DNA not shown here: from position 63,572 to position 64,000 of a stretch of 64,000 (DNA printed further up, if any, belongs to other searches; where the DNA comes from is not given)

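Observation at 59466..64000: AsrA/AsrB-like NAD(P)H-Fe-S module placed directly in front of a minimal group-4 energy-converting [NiFe] hydrogenase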

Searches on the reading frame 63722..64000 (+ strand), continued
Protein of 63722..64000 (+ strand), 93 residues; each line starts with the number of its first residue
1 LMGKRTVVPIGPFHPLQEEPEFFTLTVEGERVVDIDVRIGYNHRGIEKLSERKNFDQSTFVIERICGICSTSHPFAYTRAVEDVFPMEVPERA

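Call 68: search_protein_families(library=pfam, proteins=[L060:6241-7734:+, L075:11181-11801:+, L075:11798-13192:+, L016:11170-11793:+, L064:16986-17582:+, L059:8393-9808:+, L068:7505-7885:+], max_evalue=0.001)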
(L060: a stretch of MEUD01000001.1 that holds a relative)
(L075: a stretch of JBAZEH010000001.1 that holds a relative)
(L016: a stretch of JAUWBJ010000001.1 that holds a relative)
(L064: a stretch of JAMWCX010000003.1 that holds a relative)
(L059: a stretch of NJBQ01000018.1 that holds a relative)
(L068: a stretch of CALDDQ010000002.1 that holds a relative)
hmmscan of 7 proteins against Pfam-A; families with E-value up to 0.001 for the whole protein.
L060:6241-7734:+ (497 aa): 2 families
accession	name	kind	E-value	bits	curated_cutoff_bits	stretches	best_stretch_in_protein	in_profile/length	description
PF04879.21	Molybdop_Fe4S4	-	5.8e-13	49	22.7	1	31-83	3-55/55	Molybdopterin oxidoreductase Fe4S4 domain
PF00384.28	Molybdopterin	-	3.2e-11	43.3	24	1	86-418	1-338/353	Molybdopterin oxidoreductase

L075:11181-11801:+ (206 aa): 1 family
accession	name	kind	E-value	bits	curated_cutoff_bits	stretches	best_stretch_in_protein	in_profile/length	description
PF01895.24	PhoU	-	7.8e-17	61.9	23.5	1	11-98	1-89/89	PhoU domain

L075:11798-13192:+ (464 aa): 2 families
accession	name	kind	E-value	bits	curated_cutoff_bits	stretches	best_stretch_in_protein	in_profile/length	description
PF00361.26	Proton_antipo_M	-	6.4e-72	242.7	21.5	1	122-406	1-294/294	NADH:quinone oxidoreductase/Mrp antiporter, TM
PF00662.26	Proton_antipo_N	-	1.7e-09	37.9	24.5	1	64-106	9-51/51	NADH-Ubiquinone oxidoreductase (complex I), chain 5 N-terminus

L016:11170-11793:+ (207 aa): 1 family
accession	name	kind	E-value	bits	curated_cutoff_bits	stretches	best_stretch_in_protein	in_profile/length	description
PF01895.24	PhoU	-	1.9e-16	60.7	23.5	2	9-94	1-88/89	PhoU domain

L064:16986-17582:+ (198 aa): 2 families
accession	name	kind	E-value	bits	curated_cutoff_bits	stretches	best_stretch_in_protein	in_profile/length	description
PF01895.24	PhoU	-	2.6e-10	41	23.5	1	10-95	3-89/89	PhoU domain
PF16043.11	DUF4795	-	0.00045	20.1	34.8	1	37-140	9-113/208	Domain of unknown function (DUF4795)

L059:8393-9808:+ (471 aa): 2 families
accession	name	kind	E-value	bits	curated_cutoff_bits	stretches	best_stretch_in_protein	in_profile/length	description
PF00361.26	Proton_antipo_M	-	4.5e-69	233.3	21.5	1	126-409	1-294/294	NADH:quinone oxidoreductase/Mrp antiporter, TM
PF00662.26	Proton_antipo_N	-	1.6e-07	31.6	24.5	1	68-110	9-50/51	NADH-Ubiquinone oxidoreductase (complex I), chain 5 N-terminus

L068:7505-7885:+ (126 aa): 1 family
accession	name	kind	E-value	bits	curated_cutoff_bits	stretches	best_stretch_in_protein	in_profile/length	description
PF00571.33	CBS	-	1.1e-33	115.8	24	2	4-58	1-55/57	CBS domain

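Call 73: search_protein_families(library=pfam, proteins=[L017:1275-1907:+, L079:4863-5270:+, L079:4118-4909:+, L053:4860-5330:+, L056:4246-4851:+, L058:2760-3194:+, L039:2982-5507:+], max_evalue=0.001)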
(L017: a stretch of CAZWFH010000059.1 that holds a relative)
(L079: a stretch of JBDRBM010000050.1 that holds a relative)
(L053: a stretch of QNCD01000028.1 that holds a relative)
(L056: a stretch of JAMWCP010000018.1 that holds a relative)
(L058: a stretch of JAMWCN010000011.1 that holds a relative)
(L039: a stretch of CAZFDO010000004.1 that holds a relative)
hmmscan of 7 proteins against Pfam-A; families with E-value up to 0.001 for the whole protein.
L017:1275-1907:+ (210 aa): 2 families
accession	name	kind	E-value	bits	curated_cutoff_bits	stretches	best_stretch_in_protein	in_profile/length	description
PF02629.25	CoA_binding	-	1.1e-23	84.3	22.3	1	85-183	1-97/97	CoA binding domain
PF06971.19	Put_DNA-bind_N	-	5.6e-17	62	27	1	5-56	1-48/49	Putative DNA-binding protein N-terminus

L079:4863-5270:+ (135 aa): 13 families
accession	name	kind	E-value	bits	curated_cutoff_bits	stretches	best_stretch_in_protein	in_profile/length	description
PF09383.16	NIL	-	1.8e-16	60.2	24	1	4-72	1-72/73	NIL domain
PF00037.32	Fer4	-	1.5e-14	53.6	21.1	2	79-100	2-23/24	4Fe-4S binding domain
PF12838.12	Fer4_7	-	1.9e-11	44.7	27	1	84-129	1-51/52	4Fe-4S dicluster domain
PF12837.12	Fer4_6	-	6.3e-11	42.1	25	2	78-100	2-24/24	4Fe-4S binding domain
PF12797.12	Fer4_2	-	3e-10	39.8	24.5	2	79-97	4-22/22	4Fe-4S binding domain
PF13237.11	Fer4_10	-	1.8e-09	37.8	25.5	1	78-127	2-53/53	4Fe-4S dicluster domain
PF14697.11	Fer4_21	-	5.3e-09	36.5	35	1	81-131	4-57/59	4Fe-4S dicluster domain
PF13187.11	Fer4_9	-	7.6e-09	35.9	27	1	84-130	1-51/52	4Fe-4S dicluster domain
PF12800.12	Fer4_4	-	3.3e-08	33.6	24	1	83-97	2-16/17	4Fe-4S binding domain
PF13484.11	Fer4_16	-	5.4e-07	30.7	30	1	84-103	1-20/66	4Fe-4S double cluster binding domain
PF13183.11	Fer4_8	-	1e-06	29.6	27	1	66-97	33-66/68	4Fe-4S dicluster domain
PF13746.11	Fer4_18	-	4.1e-05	24.2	27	1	76-127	52-96/114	4Fe-4S dicluster domain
PF12798.12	Fer4_3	-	7.5e-05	23.7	27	0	85-99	1-15/15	4Fe-4S binding domain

L079:4118-4909:+ (263 aa): 0 families

L053:4860-5330:+ (156 aa): 1 family
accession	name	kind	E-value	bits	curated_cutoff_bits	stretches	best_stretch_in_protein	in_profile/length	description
PF09424.15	YqeY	-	1.4e-46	158.6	27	1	4-146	2-143/143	Yqey-like protein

L056:4246-4851:+ (201 aa): 2 families
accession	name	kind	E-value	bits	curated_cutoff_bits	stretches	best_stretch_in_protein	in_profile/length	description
PF03425.19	CBM_11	-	1.2e-20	74.8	27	1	22-199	11-180/182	Carbohydrate binding domain (family 11)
PF09092.17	Lyase_N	-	7.5e-05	23.1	26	1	45-199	18-150/166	Lyase, N terminal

L058:2760-3194:+ (144 aa): 2 families
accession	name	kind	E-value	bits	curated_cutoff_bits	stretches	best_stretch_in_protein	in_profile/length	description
PF02082.26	Rrf2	-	1.1e-32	113.4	30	1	4-130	2-129/132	Iron-dependent Transcriptional regulator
PF01399.33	PCI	-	0.00042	20.9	22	0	12-48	28-63/84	PCI domain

L039:2982-5507:+ (841 aa): 12 families
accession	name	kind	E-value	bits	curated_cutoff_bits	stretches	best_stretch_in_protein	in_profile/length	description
PF13426.13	PAS_9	-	3.5e-63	210.8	27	5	141-243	2-103/103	PAS domain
PF08448.16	PAS_4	-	2.1e-49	166.8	23.1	5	503-605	2-108/110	PAS fold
PF00989.32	PAS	-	2.3e-47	160.1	22.6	3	139-241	10-113/113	PAS fold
PF13188.13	PAS_8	-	1.6e-28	98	21.8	2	371-425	1-52/65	PAS domain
PF08447.18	PAS_3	-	1.4e-22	80.2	25.6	2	154-235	3-86/89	PAS fold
PF02518.31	HATPase_c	-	2.6e-21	76.6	26.4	1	731-840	4-109/111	Histidine kinase-, DNA gyrase B-, and HSP90-like ATPase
PF00512.31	HisKA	-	2.9e-10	40.5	26.9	1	622-682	3-62/66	His Kinase A (phospho-acceptor) domain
PF24820.1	Diguanyl_cycl_sensor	-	4.3e-10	39.9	28.1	0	381-472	6-100/109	Diguanylate cyclase-like sensor domain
PF21370.4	PAS_GdpP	-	1.2e-07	32.5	27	0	17-92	8-86/90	Cyclic-di-AMP phosphodiesterase GdpP-like, PAS domain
PF13596.12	PAS_10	-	1.9e-06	28.9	22.1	0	143-241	12-105/106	PAS domain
PF12860.13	PAS_7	-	0.00027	21.5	27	0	18-42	1-25/115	PAS fold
PF08670.17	MEKHLA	-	0.00049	20.4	23.7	0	150-240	49-140/143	MEKHLA domain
